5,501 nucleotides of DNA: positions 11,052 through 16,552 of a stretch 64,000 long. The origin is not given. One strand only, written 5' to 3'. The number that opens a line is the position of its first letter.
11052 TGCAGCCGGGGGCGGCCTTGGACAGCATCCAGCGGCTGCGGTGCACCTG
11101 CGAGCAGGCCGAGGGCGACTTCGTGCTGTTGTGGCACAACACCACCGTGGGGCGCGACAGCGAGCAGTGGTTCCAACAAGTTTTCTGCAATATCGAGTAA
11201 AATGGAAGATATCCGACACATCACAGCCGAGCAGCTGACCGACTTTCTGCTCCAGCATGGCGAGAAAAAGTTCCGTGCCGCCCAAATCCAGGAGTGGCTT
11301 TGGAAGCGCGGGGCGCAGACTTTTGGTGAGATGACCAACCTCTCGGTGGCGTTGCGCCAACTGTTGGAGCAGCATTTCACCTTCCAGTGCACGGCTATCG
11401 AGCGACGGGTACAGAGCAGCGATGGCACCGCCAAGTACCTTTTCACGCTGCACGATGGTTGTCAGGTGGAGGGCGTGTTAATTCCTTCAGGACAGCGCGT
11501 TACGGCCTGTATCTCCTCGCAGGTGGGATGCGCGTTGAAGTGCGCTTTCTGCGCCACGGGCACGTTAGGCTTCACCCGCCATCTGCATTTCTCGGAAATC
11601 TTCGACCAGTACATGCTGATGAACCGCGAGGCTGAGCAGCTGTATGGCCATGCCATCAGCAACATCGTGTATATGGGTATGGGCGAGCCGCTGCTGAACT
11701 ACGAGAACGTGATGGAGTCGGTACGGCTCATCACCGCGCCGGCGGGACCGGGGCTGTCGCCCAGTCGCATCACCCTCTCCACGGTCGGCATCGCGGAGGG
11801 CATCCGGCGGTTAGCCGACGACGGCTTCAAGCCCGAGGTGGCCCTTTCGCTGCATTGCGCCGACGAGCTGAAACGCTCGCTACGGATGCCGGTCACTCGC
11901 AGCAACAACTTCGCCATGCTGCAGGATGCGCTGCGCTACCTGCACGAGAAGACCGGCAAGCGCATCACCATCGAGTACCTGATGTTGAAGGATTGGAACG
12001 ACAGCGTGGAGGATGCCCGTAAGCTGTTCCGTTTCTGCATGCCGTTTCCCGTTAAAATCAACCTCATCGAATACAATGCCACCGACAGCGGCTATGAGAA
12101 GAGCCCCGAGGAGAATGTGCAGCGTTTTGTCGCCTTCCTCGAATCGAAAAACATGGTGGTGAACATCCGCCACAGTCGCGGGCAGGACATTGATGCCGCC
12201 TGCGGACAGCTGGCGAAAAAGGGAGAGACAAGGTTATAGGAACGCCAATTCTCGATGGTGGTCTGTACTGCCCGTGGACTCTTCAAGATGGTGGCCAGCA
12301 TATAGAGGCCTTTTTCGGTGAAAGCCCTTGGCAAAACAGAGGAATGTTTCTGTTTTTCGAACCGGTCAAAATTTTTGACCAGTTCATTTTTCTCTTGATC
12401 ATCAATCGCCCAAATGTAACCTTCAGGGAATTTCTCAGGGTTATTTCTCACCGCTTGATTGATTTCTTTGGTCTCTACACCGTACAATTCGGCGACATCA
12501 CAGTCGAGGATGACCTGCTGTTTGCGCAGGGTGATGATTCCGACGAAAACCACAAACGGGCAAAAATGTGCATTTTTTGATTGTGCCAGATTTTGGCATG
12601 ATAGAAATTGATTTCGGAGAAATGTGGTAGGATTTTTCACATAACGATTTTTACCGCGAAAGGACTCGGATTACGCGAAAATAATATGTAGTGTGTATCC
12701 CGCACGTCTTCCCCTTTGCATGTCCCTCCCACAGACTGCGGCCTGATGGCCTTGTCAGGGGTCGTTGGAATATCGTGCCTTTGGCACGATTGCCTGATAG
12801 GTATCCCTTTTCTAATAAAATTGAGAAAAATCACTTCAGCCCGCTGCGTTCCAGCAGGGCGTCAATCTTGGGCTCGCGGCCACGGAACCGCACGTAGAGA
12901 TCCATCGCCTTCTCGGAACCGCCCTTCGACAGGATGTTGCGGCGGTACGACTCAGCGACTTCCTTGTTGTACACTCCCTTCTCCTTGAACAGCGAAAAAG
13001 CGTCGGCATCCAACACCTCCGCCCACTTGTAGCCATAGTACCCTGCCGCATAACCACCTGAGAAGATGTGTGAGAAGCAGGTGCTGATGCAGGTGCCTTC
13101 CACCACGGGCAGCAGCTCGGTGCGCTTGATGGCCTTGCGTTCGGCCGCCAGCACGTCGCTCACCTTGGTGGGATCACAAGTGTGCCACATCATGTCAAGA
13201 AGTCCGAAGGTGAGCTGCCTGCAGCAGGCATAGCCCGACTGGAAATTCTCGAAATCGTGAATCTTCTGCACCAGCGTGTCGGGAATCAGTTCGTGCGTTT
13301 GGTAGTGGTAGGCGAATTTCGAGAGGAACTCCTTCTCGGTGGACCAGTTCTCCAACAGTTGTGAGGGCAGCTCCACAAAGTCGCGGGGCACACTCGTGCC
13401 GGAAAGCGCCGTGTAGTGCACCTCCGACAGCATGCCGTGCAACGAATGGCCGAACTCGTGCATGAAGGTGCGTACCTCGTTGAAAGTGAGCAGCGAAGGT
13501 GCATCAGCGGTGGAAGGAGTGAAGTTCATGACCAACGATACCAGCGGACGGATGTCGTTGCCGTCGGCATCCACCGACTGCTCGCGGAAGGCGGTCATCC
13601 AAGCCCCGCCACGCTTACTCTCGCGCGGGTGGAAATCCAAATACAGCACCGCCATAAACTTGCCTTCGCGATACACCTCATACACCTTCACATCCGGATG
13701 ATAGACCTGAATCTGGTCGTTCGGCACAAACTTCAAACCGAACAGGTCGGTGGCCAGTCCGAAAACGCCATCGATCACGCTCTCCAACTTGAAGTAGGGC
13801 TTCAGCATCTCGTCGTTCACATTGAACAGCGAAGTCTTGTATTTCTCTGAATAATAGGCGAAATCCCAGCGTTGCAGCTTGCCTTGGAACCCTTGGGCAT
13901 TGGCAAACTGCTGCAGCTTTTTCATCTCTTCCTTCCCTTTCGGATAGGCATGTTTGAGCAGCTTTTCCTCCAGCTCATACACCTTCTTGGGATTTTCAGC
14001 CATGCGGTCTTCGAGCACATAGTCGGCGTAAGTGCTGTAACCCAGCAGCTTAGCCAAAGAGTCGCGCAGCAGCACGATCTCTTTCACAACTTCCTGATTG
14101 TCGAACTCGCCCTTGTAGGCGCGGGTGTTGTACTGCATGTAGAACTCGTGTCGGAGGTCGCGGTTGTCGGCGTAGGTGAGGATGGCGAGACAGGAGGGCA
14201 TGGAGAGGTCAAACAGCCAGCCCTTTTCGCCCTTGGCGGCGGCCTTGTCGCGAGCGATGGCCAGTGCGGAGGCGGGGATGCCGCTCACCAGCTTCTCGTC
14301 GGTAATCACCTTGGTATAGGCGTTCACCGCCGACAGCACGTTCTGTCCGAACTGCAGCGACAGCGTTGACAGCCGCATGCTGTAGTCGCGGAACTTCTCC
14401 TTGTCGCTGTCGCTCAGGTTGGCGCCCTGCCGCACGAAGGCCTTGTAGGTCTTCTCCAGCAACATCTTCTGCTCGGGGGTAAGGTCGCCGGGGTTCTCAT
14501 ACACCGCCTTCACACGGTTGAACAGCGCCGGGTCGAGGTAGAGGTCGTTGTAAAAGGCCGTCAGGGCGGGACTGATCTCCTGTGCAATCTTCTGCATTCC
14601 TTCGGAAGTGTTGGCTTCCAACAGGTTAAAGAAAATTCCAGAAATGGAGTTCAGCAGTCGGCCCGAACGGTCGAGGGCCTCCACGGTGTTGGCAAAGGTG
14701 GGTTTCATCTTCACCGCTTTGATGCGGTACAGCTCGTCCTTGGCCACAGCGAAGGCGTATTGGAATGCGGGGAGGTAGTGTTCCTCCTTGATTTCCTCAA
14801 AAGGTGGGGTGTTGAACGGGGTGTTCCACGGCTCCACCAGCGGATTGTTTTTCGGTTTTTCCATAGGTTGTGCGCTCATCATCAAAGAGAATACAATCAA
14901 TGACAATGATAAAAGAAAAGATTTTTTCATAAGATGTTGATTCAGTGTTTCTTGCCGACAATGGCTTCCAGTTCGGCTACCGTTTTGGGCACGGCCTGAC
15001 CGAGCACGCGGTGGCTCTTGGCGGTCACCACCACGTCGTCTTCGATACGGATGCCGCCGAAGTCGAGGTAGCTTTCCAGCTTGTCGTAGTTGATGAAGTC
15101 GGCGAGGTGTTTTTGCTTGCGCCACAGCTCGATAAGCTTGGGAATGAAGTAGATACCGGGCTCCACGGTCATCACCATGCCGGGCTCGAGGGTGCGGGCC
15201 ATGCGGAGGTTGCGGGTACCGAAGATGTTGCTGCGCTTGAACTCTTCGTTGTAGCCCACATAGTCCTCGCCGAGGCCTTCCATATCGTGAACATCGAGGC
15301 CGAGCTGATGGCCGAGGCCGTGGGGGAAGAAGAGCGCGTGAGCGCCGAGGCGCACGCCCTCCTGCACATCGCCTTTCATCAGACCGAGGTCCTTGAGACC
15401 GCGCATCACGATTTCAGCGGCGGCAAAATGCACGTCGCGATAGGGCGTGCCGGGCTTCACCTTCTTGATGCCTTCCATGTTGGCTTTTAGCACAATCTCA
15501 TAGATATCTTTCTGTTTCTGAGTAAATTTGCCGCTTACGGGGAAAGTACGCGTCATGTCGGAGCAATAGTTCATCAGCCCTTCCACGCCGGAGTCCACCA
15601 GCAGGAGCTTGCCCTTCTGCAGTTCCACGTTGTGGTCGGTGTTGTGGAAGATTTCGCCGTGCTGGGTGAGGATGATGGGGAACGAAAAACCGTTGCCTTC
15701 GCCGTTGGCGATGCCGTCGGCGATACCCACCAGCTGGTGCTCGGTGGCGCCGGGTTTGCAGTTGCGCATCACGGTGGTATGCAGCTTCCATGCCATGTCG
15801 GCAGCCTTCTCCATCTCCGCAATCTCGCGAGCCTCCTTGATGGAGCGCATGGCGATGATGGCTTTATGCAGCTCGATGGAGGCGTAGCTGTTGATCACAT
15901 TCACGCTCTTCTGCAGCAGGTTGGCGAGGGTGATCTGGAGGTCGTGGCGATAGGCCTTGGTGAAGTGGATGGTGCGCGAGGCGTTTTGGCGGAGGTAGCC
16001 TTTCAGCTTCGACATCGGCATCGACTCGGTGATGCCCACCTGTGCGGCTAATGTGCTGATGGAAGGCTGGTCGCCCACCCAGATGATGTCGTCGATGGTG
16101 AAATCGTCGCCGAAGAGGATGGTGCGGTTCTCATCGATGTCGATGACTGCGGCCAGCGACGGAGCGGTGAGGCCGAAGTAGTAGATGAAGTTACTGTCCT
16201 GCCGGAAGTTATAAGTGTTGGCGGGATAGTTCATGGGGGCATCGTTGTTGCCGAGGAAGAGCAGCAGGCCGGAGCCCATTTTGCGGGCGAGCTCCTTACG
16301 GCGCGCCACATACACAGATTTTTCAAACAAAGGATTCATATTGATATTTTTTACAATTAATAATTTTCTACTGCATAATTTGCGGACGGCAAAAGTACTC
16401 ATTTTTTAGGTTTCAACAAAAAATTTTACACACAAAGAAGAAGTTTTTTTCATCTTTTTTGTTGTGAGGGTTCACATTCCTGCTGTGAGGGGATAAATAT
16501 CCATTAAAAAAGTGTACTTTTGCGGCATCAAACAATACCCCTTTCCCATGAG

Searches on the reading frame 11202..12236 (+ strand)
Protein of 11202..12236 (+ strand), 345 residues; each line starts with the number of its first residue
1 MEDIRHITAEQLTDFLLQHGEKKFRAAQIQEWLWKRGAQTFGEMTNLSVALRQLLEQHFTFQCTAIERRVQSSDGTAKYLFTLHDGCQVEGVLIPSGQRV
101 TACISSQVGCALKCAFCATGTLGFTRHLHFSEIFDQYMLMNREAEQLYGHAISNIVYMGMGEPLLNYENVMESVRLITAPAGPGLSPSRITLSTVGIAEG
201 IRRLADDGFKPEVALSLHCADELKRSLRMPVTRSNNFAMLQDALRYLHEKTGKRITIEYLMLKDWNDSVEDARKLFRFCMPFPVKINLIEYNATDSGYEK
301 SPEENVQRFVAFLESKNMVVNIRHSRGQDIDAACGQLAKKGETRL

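Call 27: search_protein_families(library=pfam, proteins=[window:11202-12236:+], max_evalue=0.00001)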
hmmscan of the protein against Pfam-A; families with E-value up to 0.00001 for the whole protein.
window:11202-12236:+ (345 aa): 2 families
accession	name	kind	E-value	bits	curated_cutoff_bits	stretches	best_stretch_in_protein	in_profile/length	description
PF21016.3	RlmN_N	-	2.1e-16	59.8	24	1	6-59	5-58/60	Ribosomal RNA large subunit methyltransferase N-terminal domain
PF04055.27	Radical_SAM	-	3.3e-14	53.8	29.5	1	105-274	2-164/166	Radical SAM superfamily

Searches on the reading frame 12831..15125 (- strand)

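Call 27: search_protein_families(library=pfam, proteins=[window:12831-15125:-], max_evalue=0.00001)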
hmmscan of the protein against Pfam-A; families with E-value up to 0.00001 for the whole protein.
window:12831-15125:- (764 aa): 1 family
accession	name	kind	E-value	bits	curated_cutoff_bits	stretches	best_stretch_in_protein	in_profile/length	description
PF01432.26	Peptidase_M3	-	1.5e-138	463.4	27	1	316-762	2-456/457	Peptidase family M3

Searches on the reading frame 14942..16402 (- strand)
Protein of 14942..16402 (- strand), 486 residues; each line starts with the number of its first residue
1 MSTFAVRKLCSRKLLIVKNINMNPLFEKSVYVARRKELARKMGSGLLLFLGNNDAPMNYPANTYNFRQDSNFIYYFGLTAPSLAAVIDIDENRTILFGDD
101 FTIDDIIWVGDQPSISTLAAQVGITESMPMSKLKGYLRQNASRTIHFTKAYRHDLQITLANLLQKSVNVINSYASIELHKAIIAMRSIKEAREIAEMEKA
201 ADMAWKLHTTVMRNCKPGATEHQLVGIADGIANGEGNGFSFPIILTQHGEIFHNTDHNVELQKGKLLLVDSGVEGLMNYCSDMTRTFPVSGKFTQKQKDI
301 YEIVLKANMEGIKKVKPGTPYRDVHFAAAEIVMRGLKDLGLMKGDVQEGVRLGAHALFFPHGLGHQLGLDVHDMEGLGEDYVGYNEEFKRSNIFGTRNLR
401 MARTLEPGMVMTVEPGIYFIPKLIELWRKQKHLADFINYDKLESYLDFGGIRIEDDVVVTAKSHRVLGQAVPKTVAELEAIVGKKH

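Call 27: search_protein_families(library=pfam, proteins=[window:14942-16402:-], max_evalue=0.00001)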
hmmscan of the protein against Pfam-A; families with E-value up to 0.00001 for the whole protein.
window:14942-16402:- (486 aa): 2 families
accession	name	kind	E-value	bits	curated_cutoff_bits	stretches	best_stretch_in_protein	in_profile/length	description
PF00557.29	Peptidase_M24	-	1.5e-53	182.1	23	1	196-461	2-208/208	Metallopeptidase family M24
PF05195.22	AMP_N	-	8.7e-26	90.5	24.6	1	31-142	1-115/121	Aminopeptidase P, N-terminal domain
